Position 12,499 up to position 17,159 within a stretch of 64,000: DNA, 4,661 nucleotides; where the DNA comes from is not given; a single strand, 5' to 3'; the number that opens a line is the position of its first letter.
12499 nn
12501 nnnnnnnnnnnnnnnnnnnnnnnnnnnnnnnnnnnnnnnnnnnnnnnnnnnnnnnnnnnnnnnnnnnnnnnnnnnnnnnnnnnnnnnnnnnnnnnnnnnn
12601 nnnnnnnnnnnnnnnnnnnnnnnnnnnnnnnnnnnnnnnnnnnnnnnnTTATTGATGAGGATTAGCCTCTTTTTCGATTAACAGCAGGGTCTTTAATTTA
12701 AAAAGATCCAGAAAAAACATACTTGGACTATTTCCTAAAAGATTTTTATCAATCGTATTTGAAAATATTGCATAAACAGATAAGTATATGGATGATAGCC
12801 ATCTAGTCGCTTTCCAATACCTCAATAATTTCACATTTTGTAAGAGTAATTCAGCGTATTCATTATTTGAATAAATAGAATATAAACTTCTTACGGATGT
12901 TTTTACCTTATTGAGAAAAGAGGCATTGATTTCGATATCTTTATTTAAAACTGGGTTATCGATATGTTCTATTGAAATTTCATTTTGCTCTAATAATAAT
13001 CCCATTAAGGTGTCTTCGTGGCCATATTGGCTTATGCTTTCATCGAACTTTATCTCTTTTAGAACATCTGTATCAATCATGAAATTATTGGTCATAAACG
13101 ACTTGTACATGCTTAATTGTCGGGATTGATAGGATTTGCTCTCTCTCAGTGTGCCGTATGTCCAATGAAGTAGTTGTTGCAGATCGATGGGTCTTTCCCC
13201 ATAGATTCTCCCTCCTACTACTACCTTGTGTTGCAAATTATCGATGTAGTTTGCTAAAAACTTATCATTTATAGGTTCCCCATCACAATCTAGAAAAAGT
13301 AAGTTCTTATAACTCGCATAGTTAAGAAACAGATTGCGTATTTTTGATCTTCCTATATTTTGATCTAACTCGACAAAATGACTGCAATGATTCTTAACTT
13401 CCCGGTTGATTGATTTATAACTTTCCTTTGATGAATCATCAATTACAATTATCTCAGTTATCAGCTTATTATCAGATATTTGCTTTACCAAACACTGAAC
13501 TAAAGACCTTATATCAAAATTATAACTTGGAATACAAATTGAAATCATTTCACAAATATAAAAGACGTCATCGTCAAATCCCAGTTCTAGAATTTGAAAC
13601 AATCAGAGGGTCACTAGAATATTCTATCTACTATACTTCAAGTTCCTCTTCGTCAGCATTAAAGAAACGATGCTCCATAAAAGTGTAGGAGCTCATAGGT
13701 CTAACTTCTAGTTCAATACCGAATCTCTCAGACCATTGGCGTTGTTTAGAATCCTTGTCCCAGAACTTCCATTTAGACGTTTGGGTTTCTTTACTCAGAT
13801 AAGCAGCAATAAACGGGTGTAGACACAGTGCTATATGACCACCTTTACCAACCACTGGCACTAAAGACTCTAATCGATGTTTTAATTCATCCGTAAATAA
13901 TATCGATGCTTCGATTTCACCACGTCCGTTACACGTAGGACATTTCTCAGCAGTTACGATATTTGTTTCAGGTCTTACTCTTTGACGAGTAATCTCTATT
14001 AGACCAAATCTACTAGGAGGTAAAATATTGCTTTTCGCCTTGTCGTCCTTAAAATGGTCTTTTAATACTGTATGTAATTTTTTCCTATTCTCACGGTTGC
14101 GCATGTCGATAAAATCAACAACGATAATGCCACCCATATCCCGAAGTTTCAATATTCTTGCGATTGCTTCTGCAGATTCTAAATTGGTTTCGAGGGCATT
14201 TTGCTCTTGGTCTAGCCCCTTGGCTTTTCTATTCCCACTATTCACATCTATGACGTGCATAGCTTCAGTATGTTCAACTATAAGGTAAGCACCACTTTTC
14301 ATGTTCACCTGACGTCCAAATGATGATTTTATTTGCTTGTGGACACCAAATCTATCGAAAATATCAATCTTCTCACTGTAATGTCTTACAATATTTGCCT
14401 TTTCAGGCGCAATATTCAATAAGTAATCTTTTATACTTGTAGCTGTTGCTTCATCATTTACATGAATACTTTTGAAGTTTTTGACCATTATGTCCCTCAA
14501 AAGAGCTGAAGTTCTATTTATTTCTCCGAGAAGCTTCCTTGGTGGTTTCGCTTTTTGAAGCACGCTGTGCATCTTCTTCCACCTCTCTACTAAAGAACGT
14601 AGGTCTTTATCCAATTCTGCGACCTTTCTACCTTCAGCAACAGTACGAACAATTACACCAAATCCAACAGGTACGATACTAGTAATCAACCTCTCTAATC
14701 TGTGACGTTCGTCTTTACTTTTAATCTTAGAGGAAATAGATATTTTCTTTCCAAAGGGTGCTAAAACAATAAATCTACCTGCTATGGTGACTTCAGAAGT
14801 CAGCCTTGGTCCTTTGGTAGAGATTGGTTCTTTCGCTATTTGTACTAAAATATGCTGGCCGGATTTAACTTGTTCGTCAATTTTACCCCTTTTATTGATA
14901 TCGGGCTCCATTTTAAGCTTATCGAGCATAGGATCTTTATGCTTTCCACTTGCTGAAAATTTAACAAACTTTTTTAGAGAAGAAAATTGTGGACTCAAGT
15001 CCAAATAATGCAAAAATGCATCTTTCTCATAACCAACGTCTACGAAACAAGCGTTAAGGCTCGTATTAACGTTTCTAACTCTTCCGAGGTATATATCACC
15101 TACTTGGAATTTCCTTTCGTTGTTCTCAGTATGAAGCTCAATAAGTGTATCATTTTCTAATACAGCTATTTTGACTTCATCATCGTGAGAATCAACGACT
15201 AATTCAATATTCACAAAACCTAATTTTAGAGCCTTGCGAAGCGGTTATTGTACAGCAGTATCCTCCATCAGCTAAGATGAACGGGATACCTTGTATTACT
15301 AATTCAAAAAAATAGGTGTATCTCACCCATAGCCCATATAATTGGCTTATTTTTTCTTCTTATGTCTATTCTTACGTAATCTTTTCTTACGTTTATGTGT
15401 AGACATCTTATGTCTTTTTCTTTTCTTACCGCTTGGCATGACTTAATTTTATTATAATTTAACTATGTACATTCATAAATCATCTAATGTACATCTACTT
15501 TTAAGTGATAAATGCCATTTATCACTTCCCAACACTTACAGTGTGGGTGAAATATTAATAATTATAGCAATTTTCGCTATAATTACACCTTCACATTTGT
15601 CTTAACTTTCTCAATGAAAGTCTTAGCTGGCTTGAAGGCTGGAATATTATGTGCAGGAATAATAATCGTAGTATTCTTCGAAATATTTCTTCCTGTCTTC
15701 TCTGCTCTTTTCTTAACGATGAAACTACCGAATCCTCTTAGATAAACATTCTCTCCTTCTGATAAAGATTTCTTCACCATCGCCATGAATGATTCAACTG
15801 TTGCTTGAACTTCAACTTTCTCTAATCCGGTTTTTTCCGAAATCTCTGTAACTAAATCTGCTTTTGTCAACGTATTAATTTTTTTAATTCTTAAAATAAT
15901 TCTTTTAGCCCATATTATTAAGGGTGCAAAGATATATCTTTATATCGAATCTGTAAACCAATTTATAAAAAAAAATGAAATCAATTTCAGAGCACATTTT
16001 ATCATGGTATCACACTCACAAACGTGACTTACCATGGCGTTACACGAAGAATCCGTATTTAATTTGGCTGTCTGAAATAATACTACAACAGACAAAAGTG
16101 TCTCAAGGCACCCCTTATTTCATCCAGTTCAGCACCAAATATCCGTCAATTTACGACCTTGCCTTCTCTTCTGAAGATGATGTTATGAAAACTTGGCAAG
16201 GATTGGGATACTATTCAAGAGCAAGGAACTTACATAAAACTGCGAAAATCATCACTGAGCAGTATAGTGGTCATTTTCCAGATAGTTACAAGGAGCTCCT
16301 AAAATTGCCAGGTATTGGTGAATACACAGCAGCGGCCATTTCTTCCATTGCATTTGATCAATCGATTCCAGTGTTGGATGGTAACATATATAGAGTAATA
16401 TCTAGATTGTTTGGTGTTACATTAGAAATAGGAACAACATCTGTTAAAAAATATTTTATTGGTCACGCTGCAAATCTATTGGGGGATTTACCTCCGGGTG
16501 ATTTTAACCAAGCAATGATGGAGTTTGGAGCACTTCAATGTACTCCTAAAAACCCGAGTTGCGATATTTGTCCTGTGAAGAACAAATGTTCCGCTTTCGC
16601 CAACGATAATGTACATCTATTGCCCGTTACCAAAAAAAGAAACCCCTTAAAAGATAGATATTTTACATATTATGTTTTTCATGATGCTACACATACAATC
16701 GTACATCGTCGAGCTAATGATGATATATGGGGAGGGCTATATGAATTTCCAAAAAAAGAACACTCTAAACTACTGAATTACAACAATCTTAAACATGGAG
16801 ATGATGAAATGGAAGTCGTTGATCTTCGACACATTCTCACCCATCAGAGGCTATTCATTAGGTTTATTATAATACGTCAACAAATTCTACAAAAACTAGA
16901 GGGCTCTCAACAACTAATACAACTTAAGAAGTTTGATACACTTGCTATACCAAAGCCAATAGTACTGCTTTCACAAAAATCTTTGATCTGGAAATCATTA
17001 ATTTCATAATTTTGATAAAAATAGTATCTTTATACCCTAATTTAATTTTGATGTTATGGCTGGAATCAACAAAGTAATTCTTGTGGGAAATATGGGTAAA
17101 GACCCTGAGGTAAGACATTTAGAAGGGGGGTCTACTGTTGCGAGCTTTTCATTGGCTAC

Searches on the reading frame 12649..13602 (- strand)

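Call 34: search_protein_families(library=pfam, proteins=[window:12649-13602:-], max_evalue=0.00001)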
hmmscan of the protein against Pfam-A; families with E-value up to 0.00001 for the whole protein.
window:12649-13602:- (317 aa): 1 family
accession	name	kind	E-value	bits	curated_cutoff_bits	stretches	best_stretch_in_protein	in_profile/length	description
PF00535.33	Glycos_transf_2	-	2.8e-14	53.9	23.3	1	21-153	1-132/168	Glycosyl transferase family 2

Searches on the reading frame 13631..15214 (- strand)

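Call 34: search_protein_families(library=pfam, proteins=[window:13631-15214:-], max_evalue=0.00001)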
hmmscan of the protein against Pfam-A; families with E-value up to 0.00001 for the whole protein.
window:13631-15214:- (527 aa): 1 family
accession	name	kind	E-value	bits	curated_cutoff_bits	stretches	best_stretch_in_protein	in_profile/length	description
PF10150.14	RNase_E_G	-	7.5e-91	304.7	25.5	1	143-413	1-270/270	Ribonuclease E/G family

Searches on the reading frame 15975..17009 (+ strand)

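Call 34: search_protein_families(library=pfam, proteins=[window:15975-17009:+], max_evalue=0.00001)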
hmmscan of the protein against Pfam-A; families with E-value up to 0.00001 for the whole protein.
window:15975-17009:+ (344 aa): 3 families
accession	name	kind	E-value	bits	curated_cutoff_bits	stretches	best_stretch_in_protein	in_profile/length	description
PF00730.31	HhH-GPD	-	8.2e-16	58.7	26.2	1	33-149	2-90/108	HhH-GPD superfamily base excision DNA repair protein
PF14815.12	NUDIX_4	-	2.8e-12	46.9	35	1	233-329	3-107/113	NUDIX domain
PF00633.29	HHH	-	4.8e-09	36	24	1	97-124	2-29/30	Helix-hairpin-helix motif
